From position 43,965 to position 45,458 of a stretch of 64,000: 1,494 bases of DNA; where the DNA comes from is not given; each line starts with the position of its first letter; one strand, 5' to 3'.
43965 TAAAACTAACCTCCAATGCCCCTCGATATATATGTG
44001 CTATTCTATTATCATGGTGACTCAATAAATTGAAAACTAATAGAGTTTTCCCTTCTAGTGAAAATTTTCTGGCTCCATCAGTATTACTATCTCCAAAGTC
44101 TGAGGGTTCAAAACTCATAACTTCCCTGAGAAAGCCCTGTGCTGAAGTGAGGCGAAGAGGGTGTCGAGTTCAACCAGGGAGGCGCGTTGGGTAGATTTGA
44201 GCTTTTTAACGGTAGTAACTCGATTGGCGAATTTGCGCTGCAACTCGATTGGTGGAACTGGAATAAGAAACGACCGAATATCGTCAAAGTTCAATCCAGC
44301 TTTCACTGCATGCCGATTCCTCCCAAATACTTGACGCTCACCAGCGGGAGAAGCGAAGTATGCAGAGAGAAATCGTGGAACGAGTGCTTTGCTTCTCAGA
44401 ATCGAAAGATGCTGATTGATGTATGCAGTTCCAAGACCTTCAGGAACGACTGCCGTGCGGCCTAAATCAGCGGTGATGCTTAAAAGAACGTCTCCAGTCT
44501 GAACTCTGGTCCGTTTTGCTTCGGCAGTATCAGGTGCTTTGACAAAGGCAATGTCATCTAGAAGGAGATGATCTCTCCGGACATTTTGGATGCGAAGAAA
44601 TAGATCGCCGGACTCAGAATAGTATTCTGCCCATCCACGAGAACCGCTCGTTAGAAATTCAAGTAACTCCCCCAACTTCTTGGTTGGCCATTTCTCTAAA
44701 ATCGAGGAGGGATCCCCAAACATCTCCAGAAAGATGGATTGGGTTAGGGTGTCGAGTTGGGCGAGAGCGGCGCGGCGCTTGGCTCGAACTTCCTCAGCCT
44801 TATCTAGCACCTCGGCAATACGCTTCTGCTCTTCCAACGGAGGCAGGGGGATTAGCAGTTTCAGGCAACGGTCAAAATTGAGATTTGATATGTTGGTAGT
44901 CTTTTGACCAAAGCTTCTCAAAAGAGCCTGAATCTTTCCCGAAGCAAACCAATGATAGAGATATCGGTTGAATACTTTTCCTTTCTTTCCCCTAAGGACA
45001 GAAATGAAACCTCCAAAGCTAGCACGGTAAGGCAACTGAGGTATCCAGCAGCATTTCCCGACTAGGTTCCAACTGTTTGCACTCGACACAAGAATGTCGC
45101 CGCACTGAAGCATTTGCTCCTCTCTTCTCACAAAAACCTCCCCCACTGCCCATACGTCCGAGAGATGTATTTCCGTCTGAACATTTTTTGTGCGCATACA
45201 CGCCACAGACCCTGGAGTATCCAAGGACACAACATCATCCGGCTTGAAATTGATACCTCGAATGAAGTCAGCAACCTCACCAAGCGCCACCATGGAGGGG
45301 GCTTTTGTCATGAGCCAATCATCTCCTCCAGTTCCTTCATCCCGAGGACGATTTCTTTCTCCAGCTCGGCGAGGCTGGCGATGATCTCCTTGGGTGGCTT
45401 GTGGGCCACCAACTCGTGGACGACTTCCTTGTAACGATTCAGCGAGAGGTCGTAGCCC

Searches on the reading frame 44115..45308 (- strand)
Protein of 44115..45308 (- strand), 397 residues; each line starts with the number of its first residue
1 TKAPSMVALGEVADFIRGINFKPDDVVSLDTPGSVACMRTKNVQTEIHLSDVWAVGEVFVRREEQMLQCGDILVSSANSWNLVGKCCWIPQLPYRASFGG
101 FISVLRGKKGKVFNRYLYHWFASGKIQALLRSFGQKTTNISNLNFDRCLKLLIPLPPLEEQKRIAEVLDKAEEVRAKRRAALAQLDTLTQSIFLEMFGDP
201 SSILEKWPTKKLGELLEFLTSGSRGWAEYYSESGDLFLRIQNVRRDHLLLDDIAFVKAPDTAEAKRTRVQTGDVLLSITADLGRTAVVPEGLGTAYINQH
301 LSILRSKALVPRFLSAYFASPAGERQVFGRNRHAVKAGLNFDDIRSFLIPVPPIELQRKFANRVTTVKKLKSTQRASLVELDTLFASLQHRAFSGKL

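Call 25: search_protein_families(library=pfam, proteins=[window:44115-45308:-], max_evalue=0.001)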
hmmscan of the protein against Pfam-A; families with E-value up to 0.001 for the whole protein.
window:44115-45308:- (397 aa): 1 family
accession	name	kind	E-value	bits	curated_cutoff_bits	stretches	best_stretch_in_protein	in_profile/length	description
PF01420.25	Methylase_S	-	3.2e-19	70.2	22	2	46-173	42-154/168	Type I restriction modification DNA specificity domain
